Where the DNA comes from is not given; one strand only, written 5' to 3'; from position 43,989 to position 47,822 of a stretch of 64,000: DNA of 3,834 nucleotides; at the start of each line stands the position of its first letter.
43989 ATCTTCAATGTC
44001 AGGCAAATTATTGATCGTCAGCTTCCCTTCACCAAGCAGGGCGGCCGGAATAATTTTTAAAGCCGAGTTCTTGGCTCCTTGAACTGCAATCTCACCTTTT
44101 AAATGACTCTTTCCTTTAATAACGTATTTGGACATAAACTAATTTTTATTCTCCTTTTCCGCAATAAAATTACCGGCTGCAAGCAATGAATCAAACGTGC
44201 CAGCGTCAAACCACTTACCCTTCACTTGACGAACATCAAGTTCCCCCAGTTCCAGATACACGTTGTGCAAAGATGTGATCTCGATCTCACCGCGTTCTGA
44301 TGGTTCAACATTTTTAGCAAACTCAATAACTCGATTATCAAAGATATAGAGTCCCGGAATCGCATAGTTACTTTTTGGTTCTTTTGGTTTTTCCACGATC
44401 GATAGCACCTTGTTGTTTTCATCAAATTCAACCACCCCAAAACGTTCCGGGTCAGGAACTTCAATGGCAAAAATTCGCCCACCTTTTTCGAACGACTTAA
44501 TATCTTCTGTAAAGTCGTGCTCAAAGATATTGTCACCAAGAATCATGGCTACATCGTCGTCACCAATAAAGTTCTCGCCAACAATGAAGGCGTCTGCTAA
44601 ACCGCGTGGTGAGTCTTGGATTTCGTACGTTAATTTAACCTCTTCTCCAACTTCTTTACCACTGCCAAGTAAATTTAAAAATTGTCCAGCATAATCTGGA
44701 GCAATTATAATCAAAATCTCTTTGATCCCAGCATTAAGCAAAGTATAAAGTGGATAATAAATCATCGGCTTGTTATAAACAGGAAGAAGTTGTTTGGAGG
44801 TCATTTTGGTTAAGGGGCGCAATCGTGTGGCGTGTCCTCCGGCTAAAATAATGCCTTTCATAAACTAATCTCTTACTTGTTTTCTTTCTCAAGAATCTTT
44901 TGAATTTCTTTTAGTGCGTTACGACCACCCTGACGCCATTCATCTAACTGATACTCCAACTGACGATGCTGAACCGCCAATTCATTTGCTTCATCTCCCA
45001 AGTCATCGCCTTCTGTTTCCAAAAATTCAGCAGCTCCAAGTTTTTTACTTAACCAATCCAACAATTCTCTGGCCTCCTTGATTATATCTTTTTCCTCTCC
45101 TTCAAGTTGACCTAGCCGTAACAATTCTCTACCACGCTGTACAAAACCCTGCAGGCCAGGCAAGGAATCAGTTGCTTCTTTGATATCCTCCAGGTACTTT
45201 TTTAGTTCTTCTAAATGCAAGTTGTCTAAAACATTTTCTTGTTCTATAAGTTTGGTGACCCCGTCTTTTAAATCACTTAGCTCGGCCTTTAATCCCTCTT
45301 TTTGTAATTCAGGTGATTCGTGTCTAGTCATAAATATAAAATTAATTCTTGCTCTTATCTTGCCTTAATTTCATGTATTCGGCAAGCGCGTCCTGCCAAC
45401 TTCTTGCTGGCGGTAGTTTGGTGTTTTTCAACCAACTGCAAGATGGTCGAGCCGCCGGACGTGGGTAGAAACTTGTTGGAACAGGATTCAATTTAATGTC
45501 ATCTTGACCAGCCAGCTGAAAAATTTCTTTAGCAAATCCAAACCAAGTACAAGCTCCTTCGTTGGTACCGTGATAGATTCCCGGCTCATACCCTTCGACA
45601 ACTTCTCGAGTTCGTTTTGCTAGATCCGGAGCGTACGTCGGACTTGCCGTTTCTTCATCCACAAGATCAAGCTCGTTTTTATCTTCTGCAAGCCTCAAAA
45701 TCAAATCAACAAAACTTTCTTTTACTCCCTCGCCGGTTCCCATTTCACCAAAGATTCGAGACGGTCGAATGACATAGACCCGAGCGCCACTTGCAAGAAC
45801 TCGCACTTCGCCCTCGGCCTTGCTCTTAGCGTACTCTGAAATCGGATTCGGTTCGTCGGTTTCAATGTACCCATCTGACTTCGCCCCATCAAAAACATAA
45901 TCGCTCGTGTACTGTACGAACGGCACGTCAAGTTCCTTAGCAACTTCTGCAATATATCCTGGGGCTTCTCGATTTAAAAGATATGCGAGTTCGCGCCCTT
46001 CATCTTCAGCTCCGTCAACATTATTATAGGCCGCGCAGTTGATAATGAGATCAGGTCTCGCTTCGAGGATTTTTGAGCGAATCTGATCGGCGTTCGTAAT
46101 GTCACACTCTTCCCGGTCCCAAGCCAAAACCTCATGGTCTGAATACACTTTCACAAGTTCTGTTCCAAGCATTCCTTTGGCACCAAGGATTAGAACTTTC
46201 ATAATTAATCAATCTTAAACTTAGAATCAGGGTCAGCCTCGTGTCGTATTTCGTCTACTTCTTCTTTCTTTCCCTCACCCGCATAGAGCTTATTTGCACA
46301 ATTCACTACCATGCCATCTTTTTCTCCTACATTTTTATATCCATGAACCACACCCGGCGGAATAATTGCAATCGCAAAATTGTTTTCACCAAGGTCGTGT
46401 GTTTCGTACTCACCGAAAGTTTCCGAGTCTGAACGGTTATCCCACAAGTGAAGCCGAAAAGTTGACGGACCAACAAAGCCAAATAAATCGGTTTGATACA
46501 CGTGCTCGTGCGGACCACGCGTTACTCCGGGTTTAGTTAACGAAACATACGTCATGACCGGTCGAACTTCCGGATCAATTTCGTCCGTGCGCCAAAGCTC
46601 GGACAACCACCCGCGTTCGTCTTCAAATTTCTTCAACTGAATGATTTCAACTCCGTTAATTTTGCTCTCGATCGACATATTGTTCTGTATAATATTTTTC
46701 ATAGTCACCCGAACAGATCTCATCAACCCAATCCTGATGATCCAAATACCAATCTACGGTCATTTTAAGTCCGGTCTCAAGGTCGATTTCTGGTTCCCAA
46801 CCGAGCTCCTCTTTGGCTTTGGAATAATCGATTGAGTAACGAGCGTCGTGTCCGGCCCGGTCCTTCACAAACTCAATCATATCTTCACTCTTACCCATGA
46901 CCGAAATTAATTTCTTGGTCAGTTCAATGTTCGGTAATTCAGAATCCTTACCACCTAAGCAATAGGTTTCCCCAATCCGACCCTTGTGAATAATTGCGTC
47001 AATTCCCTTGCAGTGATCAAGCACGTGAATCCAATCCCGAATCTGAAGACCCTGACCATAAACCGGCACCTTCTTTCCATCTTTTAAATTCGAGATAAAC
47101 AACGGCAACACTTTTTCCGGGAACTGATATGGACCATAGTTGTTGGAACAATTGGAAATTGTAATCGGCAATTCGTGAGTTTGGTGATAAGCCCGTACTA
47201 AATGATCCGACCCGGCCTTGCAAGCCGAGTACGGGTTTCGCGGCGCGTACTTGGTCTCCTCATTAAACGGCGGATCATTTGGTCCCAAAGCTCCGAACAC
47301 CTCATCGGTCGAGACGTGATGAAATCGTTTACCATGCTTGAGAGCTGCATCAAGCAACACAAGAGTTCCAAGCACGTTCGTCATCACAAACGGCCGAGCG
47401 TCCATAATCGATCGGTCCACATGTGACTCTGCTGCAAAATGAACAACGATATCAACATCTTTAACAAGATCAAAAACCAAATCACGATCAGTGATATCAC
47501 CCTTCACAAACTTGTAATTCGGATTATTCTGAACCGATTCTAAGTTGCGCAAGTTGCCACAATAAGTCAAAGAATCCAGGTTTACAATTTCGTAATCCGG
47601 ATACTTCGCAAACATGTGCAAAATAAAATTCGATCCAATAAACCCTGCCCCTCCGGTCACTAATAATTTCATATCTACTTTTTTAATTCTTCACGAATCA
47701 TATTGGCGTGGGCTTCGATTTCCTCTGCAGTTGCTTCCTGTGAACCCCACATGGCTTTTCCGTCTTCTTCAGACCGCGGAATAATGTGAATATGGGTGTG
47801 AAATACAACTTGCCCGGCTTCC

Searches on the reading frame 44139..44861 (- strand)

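Call 80: search_protein_families(library=pfam, proteins=[window:44139-44861:-], max_evalue=0.000001)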
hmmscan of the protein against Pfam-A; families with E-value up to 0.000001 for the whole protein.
window:44139-44861:- (240 aa): 2 families
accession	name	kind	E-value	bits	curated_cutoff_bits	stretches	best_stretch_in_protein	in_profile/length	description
PF00483.29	NTP_transferase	-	5.2e-63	213.3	21.2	1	2-235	1-244/245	Nucleotidyl transferase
PF12804.13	NTP_transf_3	-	4e-08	34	27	1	3-113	1-98/160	MobA-like NTP transferase domain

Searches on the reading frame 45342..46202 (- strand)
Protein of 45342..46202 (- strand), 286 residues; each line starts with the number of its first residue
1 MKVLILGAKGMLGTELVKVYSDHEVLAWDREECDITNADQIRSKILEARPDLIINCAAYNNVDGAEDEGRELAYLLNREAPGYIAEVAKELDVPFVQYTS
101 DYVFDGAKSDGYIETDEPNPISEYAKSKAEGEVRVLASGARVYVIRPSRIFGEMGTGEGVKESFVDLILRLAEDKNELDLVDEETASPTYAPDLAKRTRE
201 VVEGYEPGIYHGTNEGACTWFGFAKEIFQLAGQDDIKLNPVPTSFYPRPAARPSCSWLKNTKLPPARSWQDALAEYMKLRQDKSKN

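Call 80: search_protein_families(library=pfam, proteins=[window:45342-46202:-], max_evalue=0.000001)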
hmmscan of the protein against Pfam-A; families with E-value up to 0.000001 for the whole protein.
window:45342-46202:- (286 aa): 2 families
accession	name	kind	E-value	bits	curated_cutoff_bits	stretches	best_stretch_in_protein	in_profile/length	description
PF04321.23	RmlD_sub_bind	-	9e-81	271.5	27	1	1-278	1-283/287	RmlD substrate binding domain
PF01370.27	Epimerase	-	1.1e-20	74.6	20.9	1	3-186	1-207/240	NAD dependent epimerase/dehydratase family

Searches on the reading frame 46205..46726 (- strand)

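Call 80: search_protein_families(library=pfam, proteins=[window:46205-46726:-], max_evalue=0.000001)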
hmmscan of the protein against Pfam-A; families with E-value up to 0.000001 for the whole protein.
window:46205-46726:- (173 aa): 2 families
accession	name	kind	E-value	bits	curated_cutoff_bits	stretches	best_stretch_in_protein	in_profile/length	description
PF00908.23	dTDP_sugar_isom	-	2.4e-15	57.1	27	1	21-151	2-136/168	dTDP-4-dehydrorhamnose 3,5-epimerase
PF14667.12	Polysacc_synt_C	-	2.2e-07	31.4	28.7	1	35-149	2-104/111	Polysaccharide biosynthesis C-terminal domain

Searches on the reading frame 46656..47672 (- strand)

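Call 80: search_protein_families(library=pfam, proteins=[window:46656-47672:-], max_evalue=0.000001)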
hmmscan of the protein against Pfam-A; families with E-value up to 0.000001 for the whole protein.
window:46656-47672:- (338 aa): 6 families
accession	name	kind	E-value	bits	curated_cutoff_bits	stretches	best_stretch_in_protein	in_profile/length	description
PF16363.11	GDP_Man_Dehyd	-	6.3e-82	276.1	27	1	4-305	1-332/332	GDP-mannose 4,6 dehydratase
PF01370.27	Epimerase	-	2.8e-63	214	20.9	1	4-240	2-240/240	NAD dependent epimerase/dehydratase family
PF01073.25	3Beta_HSD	-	3.2e-15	56.4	22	1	4-217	1-218/280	3-beta hydroxysteroid dehydrogenase/isomerase family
PF02719.21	Polysacc_synt_2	-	1e-14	54.9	20.2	1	3-124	1-130/293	Polysaccharide biosynthesis protein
PF07993.18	NAD_binding_4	-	1.6e-14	54.1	20.1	1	5-177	1-206/258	Male sterility protein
PF04321.23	RmlD_sub_bind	-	3e-14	53.2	27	1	1-166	1-143/287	RmlD substrate binding domain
